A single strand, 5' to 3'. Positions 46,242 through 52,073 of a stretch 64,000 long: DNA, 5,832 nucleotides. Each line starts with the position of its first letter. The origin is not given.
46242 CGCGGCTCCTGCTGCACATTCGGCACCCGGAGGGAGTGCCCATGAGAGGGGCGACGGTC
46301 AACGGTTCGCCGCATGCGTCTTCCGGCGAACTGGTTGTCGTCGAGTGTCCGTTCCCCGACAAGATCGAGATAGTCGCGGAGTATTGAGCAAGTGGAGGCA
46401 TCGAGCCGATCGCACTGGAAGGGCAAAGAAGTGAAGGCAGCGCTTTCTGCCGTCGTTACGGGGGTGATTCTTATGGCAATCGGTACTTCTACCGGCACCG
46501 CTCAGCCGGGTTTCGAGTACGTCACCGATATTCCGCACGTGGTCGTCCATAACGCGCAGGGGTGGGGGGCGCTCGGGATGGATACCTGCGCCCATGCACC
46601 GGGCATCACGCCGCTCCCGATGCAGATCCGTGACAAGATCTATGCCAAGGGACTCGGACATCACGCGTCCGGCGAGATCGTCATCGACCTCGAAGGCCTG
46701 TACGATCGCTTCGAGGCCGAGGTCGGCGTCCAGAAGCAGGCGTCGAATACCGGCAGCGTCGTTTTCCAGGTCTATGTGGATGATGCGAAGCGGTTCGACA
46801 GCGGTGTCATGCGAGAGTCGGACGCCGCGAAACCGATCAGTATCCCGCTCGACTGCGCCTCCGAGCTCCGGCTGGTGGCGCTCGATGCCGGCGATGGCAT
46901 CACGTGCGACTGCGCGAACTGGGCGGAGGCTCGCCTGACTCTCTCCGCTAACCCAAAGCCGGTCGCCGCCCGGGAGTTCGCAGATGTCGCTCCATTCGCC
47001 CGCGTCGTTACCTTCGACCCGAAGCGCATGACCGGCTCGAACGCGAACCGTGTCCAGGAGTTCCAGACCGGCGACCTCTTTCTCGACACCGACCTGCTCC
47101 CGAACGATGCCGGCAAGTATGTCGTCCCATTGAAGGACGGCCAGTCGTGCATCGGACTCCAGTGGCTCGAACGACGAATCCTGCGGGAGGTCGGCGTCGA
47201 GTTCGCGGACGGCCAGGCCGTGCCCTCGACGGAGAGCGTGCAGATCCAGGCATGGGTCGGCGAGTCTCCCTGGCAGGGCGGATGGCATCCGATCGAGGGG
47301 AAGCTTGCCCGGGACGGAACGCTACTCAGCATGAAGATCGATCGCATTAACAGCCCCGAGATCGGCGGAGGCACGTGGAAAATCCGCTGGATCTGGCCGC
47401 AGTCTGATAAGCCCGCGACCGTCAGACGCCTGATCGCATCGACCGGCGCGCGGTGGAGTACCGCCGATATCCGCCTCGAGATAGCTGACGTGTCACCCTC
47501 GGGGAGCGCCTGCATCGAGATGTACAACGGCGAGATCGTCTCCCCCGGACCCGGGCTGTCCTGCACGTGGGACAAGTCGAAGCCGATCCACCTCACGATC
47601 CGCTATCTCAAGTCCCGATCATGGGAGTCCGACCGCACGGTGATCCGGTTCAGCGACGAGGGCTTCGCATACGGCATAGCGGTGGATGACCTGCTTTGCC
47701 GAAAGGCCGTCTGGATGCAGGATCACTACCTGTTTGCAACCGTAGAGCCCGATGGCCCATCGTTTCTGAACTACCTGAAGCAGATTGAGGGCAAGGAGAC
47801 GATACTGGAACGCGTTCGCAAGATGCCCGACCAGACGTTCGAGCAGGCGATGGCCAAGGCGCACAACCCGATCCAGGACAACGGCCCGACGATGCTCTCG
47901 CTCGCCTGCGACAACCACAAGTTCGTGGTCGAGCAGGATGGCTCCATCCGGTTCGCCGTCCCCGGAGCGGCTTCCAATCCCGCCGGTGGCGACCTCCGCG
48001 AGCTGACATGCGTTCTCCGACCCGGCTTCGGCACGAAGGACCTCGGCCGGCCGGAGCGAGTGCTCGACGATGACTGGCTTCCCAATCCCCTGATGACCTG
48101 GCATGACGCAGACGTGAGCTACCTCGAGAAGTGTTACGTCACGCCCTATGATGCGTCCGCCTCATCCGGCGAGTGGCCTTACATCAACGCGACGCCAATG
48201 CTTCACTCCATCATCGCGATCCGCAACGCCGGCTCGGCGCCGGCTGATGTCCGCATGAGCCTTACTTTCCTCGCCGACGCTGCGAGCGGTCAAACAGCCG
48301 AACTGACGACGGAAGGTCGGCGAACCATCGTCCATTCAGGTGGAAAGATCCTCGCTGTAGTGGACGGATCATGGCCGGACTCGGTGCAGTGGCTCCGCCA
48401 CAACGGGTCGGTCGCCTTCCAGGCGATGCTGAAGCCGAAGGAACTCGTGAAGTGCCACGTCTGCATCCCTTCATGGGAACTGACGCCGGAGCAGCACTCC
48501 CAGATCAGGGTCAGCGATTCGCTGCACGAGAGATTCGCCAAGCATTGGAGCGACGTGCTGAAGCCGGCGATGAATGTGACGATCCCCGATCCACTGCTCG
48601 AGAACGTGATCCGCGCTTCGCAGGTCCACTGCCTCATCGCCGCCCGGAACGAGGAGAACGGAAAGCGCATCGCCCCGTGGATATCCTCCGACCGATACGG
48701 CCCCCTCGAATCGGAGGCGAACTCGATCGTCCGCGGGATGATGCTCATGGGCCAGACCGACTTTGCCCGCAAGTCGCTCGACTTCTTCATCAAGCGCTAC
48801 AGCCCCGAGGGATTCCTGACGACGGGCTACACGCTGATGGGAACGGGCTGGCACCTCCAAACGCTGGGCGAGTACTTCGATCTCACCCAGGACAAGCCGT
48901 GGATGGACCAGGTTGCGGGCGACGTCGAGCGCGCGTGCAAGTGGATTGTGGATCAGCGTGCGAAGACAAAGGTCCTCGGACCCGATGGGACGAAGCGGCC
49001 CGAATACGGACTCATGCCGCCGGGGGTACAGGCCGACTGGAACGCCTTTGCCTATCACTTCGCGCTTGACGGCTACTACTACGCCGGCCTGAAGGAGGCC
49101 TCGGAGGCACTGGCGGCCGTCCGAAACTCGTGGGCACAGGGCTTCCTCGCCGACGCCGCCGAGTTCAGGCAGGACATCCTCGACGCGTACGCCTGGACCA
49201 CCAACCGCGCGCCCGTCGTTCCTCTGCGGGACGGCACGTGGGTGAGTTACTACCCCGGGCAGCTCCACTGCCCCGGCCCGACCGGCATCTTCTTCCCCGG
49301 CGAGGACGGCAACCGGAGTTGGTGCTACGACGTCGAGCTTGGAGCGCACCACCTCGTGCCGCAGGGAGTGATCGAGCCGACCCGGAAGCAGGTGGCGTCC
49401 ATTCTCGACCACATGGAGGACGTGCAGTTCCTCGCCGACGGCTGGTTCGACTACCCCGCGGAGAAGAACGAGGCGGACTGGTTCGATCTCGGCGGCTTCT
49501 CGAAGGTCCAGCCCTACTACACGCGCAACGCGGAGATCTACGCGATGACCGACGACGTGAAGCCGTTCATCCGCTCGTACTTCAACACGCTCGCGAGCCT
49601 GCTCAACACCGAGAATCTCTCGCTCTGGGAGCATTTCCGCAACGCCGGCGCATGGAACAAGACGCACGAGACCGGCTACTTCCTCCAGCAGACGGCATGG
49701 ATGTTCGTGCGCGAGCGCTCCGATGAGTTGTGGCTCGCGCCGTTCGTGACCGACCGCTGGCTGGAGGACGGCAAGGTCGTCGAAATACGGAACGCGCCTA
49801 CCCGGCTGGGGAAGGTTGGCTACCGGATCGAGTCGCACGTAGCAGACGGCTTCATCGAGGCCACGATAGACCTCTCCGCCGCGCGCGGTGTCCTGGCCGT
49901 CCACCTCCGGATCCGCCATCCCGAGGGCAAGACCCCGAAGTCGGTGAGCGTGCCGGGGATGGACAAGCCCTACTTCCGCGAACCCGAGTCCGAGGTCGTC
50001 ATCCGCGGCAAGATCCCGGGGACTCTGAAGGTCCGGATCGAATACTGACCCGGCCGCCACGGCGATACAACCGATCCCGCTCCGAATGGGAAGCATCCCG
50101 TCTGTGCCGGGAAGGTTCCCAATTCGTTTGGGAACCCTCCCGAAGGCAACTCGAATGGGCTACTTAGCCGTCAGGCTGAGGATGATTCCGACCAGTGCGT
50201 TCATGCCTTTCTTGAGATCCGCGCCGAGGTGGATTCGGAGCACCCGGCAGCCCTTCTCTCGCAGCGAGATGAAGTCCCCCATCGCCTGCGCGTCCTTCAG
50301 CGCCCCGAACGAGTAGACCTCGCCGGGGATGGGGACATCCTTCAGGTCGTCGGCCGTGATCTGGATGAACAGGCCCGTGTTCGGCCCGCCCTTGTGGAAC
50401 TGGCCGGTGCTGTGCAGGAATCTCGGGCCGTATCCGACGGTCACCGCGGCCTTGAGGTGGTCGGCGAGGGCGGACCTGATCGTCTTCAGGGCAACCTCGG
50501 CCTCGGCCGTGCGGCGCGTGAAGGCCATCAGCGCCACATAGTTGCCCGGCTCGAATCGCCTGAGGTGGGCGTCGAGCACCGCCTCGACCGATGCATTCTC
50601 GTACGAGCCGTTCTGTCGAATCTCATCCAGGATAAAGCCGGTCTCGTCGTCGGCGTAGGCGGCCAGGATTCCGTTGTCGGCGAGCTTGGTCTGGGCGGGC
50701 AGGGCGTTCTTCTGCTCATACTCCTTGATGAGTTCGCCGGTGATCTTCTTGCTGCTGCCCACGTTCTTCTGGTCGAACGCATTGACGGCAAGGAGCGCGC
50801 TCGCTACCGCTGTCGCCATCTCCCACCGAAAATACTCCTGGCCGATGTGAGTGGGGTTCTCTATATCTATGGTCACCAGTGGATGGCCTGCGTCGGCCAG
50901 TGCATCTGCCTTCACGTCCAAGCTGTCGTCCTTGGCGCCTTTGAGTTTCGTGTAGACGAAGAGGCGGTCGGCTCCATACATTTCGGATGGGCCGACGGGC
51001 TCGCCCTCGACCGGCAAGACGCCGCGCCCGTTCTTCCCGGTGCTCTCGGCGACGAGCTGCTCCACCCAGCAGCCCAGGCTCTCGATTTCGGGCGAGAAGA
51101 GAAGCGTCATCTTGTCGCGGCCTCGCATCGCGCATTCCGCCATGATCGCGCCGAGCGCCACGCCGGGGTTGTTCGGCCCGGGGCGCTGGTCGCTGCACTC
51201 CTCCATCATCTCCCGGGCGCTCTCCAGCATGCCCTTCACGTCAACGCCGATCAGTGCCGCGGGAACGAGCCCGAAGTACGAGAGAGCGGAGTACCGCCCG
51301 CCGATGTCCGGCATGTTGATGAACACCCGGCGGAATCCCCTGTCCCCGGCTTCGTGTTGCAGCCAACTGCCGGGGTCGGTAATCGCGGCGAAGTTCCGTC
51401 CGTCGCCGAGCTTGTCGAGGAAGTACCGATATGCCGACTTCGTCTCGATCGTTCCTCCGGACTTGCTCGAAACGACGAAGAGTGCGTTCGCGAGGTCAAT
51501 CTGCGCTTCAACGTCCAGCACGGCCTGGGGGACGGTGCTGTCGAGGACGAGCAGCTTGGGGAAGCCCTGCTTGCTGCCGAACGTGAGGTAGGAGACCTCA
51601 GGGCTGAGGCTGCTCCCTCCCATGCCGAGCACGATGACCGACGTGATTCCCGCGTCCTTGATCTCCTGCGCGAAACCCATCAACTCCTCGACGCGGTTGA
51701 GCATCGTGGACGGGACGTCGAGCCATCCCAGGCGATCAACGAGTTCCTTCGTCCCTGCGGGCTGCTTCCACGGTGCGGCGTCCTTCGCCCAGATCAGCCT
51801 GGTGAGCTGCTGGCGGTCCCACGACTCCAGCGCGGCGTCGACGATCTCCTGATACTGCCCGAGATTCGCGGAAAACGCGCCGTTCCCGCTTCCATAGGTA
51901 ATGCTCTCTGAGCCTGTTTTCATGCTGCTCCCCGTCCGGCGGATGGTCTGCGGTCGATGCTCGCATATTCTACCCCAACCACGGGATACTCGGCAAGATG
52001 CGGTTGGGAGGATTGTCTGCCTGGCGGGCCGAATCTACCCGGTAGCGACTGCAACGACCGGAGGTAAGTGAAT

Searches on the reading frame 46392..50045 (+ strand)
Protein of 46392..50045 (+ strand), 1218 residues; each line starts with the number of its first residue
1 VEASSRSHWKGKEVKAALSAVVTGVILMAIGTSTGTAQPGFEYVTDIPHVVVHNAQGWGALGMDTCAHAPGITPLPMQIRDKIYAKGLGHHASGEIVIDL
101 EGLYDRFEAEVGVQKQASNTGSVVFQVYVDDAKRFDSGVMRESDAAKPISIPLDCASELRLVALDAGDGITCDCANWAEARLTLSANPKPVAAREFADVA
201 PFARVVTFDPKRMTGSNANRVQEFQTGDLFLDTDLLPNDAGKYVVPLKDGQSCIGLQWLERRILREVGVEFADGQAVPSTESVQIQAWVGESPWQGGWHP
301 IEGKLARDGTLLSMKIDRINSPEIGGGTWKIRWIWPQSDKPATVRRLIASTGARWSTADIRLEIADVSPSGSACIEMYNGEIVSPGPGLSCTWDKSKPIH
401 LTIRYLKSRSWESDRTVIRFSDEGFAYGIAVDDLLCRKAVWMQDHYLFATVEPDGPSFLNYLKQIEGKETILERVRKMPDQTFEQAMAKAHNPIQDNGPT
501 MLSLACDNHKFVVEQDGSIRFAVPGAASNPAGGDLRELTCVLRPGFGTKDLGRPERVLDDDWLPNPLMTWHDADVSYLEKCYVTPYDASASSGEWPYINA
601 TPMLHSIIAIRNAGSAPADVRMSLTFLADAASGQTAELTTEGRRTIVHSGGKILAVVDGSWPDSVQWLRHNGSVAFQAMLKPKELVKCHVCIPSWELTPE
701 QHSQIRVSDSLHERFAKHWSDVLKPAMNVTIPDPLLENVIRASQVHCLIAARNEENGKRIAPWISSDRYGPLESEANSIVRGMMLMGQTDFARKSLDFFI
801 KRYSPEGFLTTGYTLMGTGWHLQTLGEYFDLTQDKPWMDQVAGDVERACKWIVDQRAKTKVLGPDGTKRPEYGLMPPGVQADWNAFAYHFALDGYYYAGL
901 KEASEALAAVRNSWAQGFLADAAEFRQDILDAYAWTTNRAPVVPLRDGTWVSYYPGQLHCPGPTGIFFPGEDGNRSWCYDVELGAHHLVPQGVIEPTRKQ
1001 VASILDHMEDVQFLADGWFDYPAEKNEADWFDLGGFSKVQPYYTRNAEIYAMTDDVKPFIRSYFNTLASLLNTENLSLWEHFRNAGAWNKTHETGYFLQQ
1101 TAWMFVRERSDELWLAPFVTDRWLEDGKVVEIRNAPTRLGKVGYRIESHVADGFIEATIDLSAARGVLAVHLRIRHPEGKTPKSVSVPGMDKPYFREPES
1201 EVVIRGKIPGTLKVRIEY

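Call 53: search_protein_families(library=pfam, proteins=[window:46392-50045:+], max_evalue=0.001)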
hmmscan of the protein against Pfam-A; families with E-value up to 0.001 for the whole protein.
window:46392-50045:+ (1218 aa): 1 family
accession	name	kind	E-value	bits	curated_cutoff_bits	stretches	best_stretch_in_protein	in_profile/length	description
PF08305.17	NPCBM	-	2.7e-35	121.8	23.9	1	43-183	4-137/137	NPCBM/NEW2 domain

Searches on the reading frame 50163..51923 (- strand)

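Call 53: search_protein_families(library=pfam, proteins=[window:50163-51923:-], max_evalue=0.001)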
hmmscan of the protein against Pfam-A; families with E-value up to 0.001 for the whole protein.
window:50163-51923:- (587 aa): 1 family
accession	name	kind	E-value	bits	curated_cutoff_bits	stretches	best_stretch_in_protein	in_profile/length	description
PF00342.24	PGI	-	5e-13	48.9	22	1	92-298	95-309/486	Phosphoglucose isomerase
